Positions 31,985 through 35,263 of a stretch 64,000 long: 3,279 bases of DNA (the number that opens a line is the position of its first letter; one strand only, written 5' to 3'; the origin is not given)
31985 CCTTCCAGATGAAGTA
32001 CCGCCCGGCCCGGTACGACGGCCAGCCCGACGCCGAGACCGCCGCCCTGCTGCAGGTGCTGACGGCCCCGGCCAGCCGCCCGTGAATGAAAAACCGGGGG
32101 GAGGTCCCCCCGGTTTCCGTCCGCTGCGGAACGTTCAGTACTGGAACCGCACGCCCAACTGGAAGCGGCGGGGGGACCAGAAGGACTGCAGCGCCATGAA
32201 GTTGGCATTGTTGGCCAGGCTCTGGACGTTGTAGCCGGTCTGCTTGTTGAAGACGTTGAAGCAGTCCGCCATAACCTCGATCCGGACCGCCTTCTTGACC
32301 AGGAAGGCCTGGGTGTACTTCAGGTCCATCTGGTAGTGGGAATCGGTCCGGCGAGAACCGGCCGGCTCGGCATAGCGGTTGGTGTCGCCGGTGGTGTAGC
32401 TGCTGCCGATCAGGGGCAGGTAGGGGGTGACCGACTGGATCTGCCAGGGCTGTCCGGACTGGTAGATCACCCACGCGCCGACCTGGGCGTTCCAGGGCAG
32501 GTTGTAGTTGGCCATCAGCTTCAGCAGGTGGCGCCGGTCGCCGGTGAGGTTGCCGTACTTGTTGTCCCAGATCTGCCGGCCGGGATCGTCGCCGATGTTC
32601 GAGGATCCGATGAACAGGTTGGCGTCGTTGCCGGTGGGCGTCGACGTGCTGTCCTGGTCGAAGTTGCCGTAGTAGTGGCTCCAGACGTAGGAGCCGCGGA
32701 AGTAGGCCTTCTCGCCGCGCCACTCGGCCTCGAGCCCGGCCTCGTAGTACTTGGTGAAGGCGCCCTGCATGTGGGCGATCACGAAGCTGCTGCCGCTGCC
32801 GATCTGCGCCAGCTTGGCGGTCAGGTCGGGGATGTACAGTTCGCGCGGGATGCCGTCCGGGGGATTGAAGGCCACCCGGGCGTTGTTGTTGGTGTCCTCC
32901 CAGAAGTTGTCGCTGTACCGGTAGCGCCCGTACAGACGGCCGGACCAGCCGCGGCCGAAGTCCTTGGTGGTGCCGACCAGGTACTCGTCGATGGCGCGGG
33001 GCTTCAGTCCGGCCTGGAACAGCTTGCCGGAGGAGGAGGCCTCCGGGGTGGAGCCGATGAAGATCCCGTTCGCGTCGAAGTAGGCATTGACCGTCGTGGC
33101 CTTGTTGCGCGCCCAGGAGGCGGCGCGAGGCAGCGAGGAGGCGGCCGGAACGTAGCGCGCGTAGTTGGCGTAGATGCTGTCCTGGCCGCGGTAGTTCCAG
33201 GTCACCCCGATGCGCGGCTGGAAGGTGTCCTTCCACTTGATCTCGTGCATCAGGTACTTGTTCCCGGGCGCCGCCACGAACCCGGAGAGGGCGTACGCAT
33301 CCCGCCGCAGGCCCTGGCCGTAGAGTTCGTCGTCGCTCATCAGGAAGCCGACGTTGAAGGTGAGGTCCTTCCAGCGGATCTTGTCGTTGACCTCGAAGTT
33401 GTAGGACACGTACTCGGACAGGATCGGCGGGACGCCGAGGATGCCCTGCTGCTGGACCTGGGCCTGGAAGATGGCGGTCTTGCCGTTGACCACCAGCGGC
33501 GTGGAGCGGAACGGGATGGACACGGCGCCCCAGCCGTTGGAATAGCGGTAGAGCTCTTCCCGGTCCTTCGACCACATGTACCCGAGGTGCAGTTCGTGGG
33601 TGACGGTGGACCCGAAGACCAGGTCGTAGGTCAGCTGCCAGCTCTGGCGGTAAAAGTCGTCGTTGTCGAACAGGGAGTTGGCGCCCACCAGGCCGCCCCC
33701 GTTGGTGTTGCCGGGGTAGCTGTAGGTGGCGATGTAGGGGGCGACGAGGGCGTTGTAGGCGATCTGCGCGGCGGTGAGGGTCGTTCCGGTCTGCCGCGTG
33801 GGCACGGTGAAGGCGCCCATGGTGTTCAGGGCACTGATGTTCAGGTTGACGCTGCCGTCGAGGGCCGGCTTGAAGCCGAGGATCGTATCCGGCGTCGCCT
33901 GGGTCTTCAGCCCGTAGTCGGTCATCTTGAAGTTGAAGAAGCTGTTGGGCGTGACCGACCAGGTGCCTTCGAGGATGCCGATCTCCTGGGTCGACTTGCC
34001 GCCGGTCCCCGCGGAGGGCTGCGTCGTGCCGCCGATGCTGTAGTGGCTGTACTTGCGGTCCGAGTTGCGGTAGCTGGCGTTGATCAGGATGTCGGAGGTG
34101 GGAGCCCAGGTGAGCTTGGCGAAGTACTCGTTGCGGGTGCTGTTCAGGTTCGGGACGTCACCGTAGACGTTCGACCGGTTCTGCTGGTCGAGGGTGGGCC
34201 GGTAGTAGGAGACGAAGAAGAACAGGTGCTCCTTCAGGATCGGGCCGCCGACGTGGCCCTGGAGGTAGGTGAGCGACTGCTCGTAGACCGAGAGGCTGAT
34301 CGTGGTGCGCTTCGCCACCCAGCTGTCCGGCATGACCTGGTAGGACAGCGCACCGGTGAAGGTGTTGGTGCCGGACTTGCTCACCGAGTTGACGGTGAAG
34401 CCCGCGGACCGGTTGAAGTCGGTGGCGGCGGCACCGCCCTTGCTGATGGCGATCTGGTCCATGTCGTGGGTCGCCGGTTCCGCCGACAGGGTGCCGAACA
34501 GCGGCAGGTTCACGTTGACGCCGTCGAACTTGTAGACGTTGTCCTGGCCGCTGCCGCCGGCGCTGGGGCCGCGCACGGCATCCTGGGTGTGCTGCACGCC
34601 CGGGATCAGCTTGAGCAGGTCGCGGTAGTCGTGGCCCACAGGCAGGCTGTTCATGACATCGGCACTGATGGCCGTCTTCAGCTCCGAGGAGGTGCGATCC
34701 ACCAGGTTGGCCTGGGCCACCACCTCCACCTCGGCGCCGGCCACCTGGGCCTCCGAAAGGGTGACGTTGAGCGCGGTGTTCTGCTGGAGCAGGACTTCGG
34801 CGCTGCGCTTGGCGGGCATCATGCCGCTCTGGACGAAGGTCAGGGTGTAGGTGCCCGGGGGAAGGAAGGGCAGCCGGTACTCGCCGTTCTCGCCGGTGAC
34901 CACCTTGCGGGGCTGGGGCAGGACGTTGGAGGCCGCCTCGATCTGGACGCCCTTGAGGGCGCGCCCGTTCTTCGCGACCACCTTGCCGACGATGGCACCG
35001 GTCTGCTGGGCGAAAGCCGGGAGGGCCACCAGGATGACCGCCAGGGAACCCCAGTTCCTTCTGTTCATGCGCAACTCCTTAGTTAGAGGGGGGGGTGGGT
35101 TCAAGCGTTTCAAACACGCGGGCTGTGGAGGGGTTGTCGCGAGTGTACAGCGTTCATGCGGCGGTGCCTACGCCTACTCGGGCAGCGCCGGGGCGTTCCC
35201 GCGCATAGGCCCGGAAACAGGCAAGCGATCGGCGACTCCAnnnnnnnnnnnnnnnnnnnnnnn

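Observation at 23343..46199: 23 kb peptidoglycan-utilisation supercluster with outer-membrane import and a largely exported stem-peptide dismantling set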

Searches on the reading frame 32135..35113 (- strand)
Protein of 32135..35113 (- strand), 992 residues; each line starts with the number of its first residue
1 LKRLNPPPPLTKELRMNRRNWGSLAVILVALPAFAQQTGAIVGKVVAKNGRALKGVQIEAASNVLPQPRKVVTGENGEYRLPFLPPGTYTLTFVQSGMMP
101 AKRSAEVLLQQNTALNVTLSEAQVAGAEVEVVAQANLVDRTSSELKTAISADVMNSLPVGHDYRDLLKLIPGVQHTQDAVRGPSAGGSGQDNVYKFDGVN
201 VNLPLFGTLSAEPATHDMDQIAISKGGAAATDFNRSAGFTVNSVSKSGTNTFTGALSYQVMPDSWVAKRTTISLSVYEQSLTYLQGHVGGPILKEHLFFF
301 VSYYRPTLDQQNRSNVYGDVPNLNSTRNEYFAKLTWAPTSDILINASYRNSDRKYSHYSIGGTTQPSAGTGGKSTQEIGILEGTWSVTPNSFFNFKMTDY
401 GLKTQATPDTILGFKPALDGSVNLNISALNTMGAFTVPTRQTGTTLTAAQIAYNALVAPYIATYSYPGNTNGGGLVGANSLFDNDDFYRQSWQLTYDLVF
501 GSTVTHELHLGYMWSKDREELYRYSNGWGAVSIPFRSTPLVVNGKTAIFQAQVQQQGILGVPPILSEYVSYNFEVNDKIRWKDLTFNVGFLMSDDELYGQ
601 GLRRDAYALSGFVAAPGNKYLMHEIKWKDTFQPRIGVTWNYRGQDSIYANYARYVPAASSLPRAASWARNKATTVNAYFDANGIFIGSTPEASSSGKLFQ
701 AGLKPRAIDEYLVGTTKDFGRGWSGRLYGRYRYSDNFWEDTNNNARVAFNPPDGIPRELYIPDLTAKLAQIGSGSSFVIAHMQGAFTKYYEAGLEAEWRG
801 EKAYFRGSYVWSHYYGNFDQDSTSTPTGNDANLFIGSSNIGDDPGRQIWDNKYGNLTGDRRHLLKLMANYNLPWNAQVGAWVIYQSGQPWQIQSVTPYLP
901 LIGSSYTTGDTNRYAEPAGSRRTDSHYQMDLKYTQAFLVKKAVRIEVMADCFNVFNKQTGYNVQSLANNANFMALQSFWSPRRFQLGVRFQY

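Call 5: search_protein_families(library=pfam, proteins=[window:32135-35113:-], max_evalue=0.01)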
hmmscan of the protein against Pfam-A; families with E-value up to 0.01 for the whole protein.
window:32135-35113:- (992 aa): 3 families
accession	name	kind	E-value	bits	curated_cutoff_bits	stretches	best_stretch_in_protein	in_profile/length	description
PF25183.1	OMP_b-brl_4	-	1.9e-16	60.1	30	2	244-544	1-259/838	Outer membrane beta barrel domain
PF13620.12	CarboxypepD_reg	-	1.4e-15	57.8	32.3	1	41-120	2-82/82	Carboxypeptidase regulatory-like domain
PF13715.12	CarbopepD_reg_2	-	6.5e-08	32.9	32.2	1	41-131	1-88/88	CarboxypepD_reg-like domain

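Call 7: search_protein_families(library=ncbifam, proteins=[window:32135-35113:-], max_evalue=0.001)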
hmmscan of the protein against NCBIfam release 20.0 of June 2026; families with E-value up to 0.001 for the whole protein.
window:32135-35113:- (992 aa): 0 families

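Call 15: find_homologous_proteins(query=window:32135-35113:-, max_evalue=1e-30)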
Query window:32135-35113:- (992 aa): 1731 proteins with E <= 1e-30 among 8000 candidates; the best 120 are listed.
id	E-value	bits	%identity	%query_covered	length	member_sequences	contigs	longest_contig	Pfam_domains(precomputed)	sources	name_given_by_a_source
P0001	0.0e+0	2254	100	98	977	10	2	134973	PF13715.13,PF25183.2,PF13620.13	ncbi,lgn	-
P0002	0.0e+0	1804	79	98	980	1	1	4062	PF13715.13,PF25183.2,PF13620.13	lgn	-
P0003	0.0e+0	1534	69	98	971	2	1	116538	PF13715.13,PF13620.13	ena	-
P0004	0.0e+0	1371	62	98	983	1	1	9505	PF25183.2,PF13620.13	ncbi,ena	-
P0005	0.0e+0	1355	61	98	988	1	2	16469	PF25183.2,PF13620.13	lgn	-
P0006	0.0e+0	1338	60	98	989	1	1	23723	PF13715.13,PF25183.2,PF13620.13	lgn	-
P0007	0.0e+0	1337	61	98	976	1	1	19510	PF13620.13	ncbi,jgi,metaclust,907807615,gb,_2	metaclust:\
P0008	0.0e+0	1336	60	98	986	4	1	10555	PF13620.13,PF22904.4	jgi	jgi:hypothetical protein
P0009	0.0e+0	1329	60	98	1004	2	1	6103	PF25183.2,PF13620.13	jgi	-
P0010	0.0e+0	1314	59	98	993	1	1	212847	PF25183.2,PF13620.13,PF22904.4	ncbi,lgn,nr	ncbi:MAG: carboxypeptidase regulatory-like domain-containing protein [Geothrix sp.]|nr:carboxypeptid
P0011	0.0e+0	1313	59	99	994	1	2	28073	PF13620.13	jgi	jgi:hypothetical protein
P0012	0.0e+0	1312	58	98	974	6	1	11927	PF25183.2,PF13620.13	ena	-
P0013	0.0e+0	1308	59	98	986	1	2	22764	PF13620.13,PF22904.4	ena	-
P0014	0.0e+0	1296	59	98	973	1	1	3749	PF13715.13,PF25183.2,PF13620.13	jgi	jgi:hypothetical protein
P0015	0.0e+0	1294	58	98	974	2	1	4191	PF13715.13,PF25183.2,PF13620.13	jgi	jgi:hypothetical protein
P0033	0.0e+0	1278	58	96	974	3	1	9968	PF13715.13,PF25183.2,PF07715.21,PF13620.13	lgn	-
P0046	0.0e+0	1266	58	97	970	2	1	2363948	PF13715.13,PF13620.13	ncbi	-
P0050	0.0e+0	1258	57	97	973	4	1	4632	PF13715.13,PF25183.2,PF07715.21,PF13620.13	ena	-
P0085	0.0e+0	1181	55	98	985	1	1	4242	PF13715.13,PF25183.2,PF07715.21,PF13620.13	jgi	jgi:hypothetical protein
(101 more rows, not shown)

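Call 17: find_related_loci(query=A1, collection=genome_contigs, flank=10000)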
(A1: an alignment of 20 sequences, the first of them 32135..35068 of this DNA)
Query A1 (977 aa) in genome_contigs; peptide patterns used: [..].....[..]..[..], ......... (x = any residue, [..] = any of these).
565 stretches matched a pattern; 435 encode a relative of the query (tblastn E <= 1e-3); the best 80 are kept; 80 distinct loci.
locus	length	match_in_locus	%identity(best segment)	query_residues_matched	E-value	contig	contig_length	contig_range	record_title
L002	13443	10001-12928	61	1-977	0e+0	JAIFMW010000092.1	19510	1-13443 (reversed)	MAG: Deltaproteobacteria bacterium isolate bin_5 scaffold_2601, whole genome shotgun sequence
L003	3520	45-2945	59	8-977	0e+0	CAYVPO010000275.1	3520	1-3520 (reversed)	MAG TPA_asm: uncultured Holophagales bacterium isolate binchicken_co235_245 genome assembly, contig: NODE_53982_length_3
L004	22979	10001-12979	59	1-977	0e+0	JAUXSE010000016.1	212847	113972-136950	MAG: Geothrix sp. isolate C12_metabat.bin.44 C12_k141_107362, whole genome shotgun sequence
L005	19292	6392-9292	58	8-977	0e+0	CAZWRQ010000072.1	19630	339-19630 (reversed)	MAG TPA_asm: uncultured Holophagales bacterium isolate binchicken_co269_231 genome assembly, contig: NODE_2502_length_19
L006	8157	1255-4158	59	8-977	0e+0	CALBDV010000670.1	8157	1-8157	MAG TPA_asm: uncultured Holophagales bacterium isolate SRR5576002_bin.111_CONCOCT_v1.1_MAG genome assembly, contig: ERZ7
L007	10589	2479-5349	59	17-977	0e+0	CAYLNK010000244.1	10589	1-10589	MAG TPA_asm: uncultured Holophagales bacterium isolate binchicken_co322_3 genome assembly, contig: NODE_7660_length_1058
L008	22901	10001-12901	58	8-977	0e+0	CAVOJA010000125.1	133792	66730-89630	MAG: uncultured Holophagales bacterium isolate MFD10097.bin.2.1 genome assembly, contig: contig_6810, whole genome shotg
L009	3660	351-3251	58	8-977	0e+0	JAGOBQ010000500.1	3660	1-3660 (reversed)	MAG: Thermoanaerobaculia bacterium isolate Go_UH_bin_178 Go_UH_57071_length_3660_cov_3.926691, whole genome shotgun sequ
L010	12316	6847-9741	59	9-977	0e+0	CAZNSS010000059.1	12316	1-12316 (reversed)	MAG TPA_asm: uncultured Holophagales bacterium isolate binchicken_co197_117 genome assembly, contig: NODE_9135_length_12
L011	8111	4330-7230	58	8-977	0e+0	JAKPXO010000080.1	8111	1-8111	MAG: Acidobacteriota bacterium isolate USPA_metabat.87 k141_1122967, whole genome shotgun sequence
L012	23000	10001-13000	57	1-977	0e+0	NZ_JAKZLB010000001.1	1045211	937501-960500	Geothrix oryzisoli strain SG189 Scaffold1, whole genome shotgun sequence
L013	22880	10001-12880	58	15-977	0e+0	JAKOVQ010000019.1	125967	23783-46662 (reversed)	MAG: Acidobacteriota bacterium isolate JPNG_maxbin.061 k201_365668, whole genome shotgun sequence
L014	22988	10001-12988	58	1-977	0e+0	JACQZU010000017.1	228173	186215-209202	MAG: Acidobacteria bacterium isolate NC_groundwater_1575_Pr3_B-0.1um_68_18 SR-2_scaffold_141_2757511, whole genome shotg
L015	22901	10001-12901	58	8-977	0e+0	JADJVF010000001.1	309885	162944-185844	MAG: Holophagales bacterium isolate Hjor_18-Q3-R7-51_BAT3C.239 tig00003667-10-3026470, whole genome shotgun sequence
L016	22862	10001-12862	57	21-977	0e+0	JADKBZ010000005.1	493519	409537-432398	MAG: Holophagales bacterium isolate OdNE_18-Q3-R46-58_BATAC.193 tig00002174-10-4898110, whole genome shotgun sequence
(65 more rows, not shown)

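Call 20: find_encoding_contigs(protein=P0001, flank=10000, max_places=3)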
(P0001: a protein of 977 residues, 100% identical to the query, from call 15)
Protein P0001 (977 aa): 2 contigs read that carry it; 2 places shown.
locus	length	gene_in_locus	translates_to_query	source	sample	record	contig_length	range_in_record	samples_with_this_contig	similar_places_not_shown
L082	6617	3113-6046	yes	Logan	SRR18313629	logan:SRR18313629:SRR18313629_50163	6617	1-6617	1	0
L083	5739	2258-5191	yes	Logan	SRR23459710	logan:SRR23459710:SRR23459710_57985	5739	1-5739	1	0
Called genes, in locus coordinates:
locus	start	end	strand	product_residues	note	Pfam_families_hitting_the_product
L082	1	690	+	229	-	?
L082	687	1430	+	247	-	PF01510:Amidase_2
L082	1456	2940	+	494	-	PF00474:SSF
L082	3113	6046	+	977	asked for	PF13620:CarboxypepD_reg, PF13715:CarbopepD_reg_2 (weak), PF25183:OMP_b-brl_4 (weak)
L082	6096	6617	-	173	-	?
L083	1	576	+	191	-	?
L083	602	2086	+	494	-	PF00474:SSF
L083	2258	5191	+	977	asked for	PF13620:CarboxypepD_reg, PF13715:CarbopepD_reg_2 (weak), PF25183:OMP_b-brl_4 (weak)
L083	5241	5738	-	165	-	?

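Call 21: find_encoding_contigs(protein=P0003, flank=10000, max_places=3)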
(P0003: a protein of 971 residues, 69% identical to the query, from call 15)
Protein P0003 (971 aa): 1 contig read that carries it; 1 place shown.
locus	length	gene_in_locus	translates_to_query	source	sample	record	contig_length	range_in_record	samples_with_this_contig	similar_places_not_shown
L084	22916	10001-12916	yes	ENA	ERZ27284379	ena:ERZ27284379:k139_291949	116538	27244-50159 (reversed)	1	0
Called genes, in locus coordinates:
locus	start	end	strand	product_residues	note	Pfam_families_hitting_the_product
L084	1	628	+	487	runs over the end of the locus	PF01177:Asp_Glu_race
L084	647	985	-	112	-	-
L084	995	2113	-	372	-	PF02746:MR_MLE_N, PF13378:MR_MLE_C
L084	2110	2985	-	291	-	PF06347:SH3_4 (faint), PF08239:SH3_3 (weak), PF18348:SH3_16, PF00877:NLPC_P60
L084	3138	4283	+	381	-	PF01168:Ala_racemase_N, PF00842:Ala_racemase_C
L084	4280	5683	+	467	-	PF01427:Peptidase_M15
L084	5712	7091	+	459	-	PF00278:Orn_DAP_Arg_deC, PF02784:Orn_Arg_deC_N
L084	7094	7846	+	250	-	PF01510:Amidase_2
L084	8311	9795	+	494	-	PF00474:SSF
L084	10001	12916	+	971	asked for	PF13620:CarboxypepD_reg, PF13715:CarbopepD_reg_2 (weak)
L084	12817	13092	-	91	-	-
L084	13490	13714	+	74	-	PF05509:TraY, PF19807:DUF6290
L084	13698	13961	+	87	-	PF05016:ParE_toxin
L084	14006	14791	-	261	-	PF01510:Amidase_2, PF01471:PG_binding_1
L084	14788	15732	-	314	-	PF01869:BcrAD_BadFG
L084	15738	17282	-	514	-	PF02638:GHL10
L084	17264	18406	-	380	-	PF01757:Acyl_transf_3 (weak), PF07786:HGSNAT_cat, PF16401:DUF5009 (weak)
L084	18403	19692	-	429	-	PF03092:BT1, PF07690:MFS_1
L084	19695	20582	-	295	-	PF13580:SIS_2 (faint), PF22645:GKRP_SIS_N, PF01380:SIS, PF20741:GKRP-like_C (faint)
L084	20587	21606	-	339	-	PF01380:SIS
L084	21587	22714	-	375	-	PF01979:Amidohydro_1, PF07969:Amidohydro_3 (faint)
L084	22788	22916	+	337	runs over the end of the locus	PF00933:Glyco_hydro_3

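Call 56: find_encoding_contigs(protein=P0046, flank=10000, max_places=1)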
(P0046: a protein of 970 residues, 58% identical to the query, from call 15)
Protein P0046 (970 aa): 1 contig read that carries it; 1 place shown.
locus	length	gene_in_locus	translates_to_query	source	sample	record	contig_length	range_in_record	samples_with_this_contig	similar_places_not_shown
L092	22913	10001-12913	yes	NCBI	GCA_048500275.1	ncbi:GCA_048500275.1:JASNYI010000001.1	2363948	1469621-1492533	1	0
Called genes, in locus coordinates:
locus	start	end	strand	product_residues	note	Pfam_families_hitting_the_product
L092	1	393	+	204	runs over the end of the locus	-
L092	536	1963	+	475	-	PF00270:DEAD, PF04851:ResIII (weak), PF13245:AAA_19 (faint), PF00271:Helicase_C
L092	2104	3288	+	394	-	PF13421:Band_7_1, PF01145:Band_7, PF14237:GYF_2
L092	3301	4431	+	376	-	-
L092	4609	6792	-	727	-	PF10459:Peptidase_S46, PF00089:Trypsin (faint), PF13365:Trypsin_2 (faint)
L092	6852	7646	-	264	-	PF03009:GDPD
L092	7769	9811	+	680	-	PF00884:Sulfatase, PF01663:Phosphodiest, PF13428:TPR_14 (faint), PF00515:TPR_1 (faint), PF07719:TPR_2 (faint), PF14559:TPR_19 (weak), PF13432:TPR_16, PF14559:TPR_19 (weak), +3 more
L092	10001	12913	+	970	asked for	PF13620:CarboxypepD_reg, PF13715:CarbopepD_reg_2 (weak)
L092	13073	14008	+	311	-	PF01869:BcrAD_BadFG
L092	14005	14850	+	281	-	PF22645:GKRP_SIS_N, PF01380:SIS (weak)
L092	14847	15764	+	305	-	PF01979:Amidohydro_1 (faint)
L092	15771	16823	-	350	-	-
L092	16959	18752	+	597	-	PF00989:PAS (faint), PF13188:PAS_8 (faint), PF13185:GAF_2 (weak), PF08448:PAS_4 (weak), PF13426:PAS_9 (weak), PF00990:GGDEF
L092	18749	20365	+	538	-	PF13354:Beta-lactamase2, PF01510:Amidase_2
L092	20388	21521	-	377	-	PF02746:MR_MLE_N, PF13378:MR_MLE_C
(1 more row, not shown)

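Call 75: search_protein_families(library=pfam, proteins=[window:32135-35068:-], max_evalue=10)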
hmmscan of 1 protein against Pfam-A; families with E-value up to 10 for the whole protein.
window:32135-35068:- (977 aa): 6 families
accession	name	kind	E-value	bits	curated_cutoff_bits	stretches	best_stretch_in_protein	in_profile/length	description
PF25183.1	OMP_b-brl_4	-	1.7e-16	60.3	30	3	229-529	1-259/838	Outer membrane beta barrel domain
PF13620.12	CarboxypepD_reg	-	1.3e-15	57.9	32.3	1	26-105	2-82/82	Carboxypeptidase regulatory-like domain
PF13715.12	CarbopepD_reg_2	-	6.3e-08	33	32.2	1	26-116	1-88/88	CarboxypepD_reg-like domain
PF17802.7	SpaA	-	0.012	16.2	23.1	1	27-77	5-57/91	Prealbumin-like fold domain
PF17210.9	SdrD_B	-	0.051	14.2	29.7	1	38-86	24-73/112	SdrD B-like domain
PF25020.1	TTR_TEN1-4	-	0.056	13.8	27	1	23-96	6-77/86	Teneurin TTR-like domain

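Call 76: search_solved_structures(query=A1, max_evalue=1)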
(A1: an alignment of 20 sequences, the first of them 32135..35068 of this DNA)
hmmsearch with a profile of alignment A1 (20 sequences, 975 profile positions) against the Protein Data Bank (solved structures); distinct sequences matched with E-value up to 1: 5.
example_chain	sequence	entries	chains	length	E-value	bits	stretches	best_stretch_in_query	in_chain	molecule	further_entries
9c7v_B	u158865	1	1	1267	0.00034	21.5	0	25-88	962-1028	BOS complex subunit NOMO2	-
9c7u_B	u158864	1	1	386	0.084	13.5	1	25-88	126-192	BOS complex subunit NOMO2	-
5aq0_A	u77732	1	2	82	0.17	12.6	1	44-103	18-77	CARBOXYPEPTIDASE D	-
3phs_A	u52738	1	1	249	0.3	11.7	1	30-111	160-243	Cell wall surface anchor family protein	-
9j6z_A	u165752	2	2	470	1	10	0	45-121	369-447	Carboxypeptidase D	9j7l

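Call 87: predict_structure(alignment_id=A1)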
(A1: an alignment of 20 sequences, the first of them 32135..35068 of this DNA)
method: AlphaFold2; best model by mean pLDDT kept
length: 977 residues; sequences in the alignment: 20
mean_pLDDT: 64.4   pTM: 0.67
mean pLDDT of the five models: 64.4, 63.5, 59.0, 57.8, 49.7
residues with pLDDT >= 90: 47; 70-90: 476; 50-70: 184; < 50: 270
segments of 3 or more residues with pLDDT < 50: 1-24, 93-98, 108-233, 251-262, 643-649, 730-740, 803-843, 876-904, 944-951, 961-964
pLDDT, mean of each block of 10 residues (from residue 1): 30 26 55 70 70 66 61 71 71 49 55 23 25 41 40 33 27 23 25 27 27 33 36 62 74 39 69 76 80 73 78 82 72 84 63 78 76 73 79 77 87 90 86 88 90 81 81 81 76 82 81 90 86 91 77 84 79 84 84 82 83 84 75 78 48 72 93 73 72 79 72 78 60 46 68 66 63 75 70 68 41 27 26 35 57 79 78 50 36 35 50 78 81 78 49 52 57 85
secondary structure, 60 per line:
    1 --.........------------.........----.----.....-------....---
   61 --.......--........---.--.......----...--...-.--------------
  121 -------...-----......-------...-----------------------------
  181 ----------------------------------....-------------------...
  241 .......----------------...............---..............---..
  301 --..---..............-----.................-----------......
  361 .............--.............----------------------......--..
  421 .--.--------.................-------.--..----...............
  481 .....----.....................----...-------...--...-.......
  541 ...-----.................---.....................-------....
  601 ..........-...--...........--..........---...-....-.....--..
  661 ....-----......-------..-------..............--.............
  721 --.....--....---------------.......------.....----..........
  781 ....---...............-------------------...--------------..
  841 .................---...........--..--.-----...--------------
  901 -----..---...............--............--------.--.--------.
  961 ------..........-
elements in order (helices of 4 or more, strands of 3 or more residues): H3-11 E24-32 E42-46 E54-57 E63-69 E72-79 E86-92 E97-99 E102-104 H136-141 H215-218 E238-247 E264-278 E282-295 E308-321 E327-343 E355-373 E376-388 H411-416 E419-421 H433-449 E466-485 E490-510 E515-517 E525-527 E530-532 E534-539 H540-543 E549-565 E569-589 E597-610 E617-627 E630-639 H647-650 H652-656 E659-664 E670-675 E692-705 E708-720 E723-727 H730-733 H749-755 E762-766 E771-784 E788-802 E822-824 E839-857 E861-871 E911-925 E928-939 E967-976
